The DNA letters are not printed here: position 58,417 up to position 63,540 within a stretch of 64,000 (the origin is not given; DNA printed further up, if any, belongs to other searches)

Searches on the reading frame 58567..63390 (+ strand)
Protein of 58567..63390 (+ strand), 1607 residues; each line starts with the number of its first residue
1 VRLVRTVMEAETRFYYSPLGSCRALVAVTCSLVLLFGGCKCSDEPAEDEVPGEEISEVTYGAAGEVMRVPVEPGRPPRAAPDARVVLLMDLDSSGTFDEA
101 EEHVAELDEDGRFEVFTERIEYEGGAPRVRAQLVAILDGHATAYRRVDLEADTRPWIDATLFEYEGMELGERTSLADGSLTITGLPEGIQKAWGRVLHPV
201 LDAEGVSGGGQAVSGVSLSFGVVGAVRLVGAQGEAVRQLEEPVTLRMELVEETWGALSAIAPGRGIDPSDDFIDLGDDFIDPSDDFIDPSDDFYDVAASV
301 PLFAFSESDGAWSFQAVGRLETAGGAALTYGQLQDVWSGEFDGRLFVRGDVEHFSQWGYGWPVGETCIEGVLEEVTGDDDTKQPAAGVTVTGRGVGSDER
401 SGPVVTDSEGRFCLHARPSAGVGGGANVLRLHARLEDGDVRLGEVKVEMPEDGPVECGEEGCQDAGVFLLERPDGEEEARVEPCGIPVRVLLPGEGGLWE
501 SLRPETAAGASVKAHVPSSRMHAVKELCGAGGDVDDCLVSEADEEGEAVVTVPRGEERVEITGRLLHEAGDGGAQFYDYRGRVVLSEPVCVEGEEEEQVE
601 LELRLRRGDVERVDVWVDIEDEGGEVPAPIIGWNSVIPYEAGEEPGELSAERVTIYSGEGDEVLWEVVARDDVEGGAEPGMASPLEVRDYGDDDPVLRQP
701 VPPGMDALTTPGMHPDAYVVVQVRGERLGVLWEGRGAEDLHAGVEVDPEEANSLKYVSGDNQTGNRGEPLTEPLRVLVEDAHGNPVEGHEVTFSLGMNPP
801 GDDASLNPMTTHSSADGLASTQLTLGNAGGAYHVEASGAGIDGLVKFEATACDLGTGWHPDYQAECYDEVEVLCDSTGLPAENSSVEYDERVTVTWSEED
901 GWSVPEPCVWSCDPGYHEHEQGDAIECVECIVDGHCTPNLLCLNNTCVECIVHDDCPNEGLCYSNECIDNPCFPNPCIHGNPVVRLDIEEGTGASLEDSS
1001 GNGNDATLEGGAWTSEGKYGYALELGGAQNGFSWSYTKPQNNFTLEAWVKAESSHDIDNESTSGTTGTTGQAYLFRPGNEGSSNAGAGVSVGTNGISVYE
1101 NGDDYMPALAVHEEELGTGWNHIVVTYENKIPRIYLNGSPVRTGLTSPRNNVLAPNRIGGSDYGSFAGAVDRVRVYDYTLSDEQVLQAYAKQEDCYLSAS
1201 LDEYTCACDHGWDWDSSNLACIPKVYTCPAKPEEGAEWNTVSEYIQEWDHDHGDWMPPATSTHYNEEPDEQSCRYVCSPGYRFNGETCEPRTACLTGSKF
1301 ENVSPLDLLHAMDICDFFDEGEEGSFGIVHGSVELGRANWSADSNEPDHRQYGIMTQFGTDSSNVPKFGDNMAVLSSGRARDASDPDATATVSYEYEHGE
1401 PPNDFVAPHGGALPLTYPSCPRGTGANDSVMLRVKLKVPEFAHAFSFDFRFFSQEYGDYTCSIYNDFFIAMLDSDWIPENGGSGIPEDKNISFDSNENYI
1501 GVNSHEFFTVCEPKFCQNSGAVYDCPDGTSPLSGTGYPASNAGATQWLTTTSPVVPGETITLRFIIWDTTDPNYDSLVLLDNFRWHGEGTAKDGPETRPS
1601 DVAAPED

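Call 79: search_protein_families(library=pfam, proteins=[window:58567-63390:+], max_evalue=0.0001)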
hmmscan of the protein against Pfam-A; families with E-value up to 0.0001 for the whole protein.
window:58567-63390:+ (1607 aa): 2 families
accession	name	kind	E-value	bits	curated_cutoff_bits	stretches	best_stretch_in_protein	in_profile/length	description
PF13385.13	Laminin_G_3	-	7.9e-16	59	27.6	1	1039-1185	15-150/151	Concanavalin A-like lectin/glucanases superfamily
PF02369.22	Big_1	-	7.8e-07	29.5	34.9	1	773-837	20-79/93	Bacterial Ig-like domain (group 1)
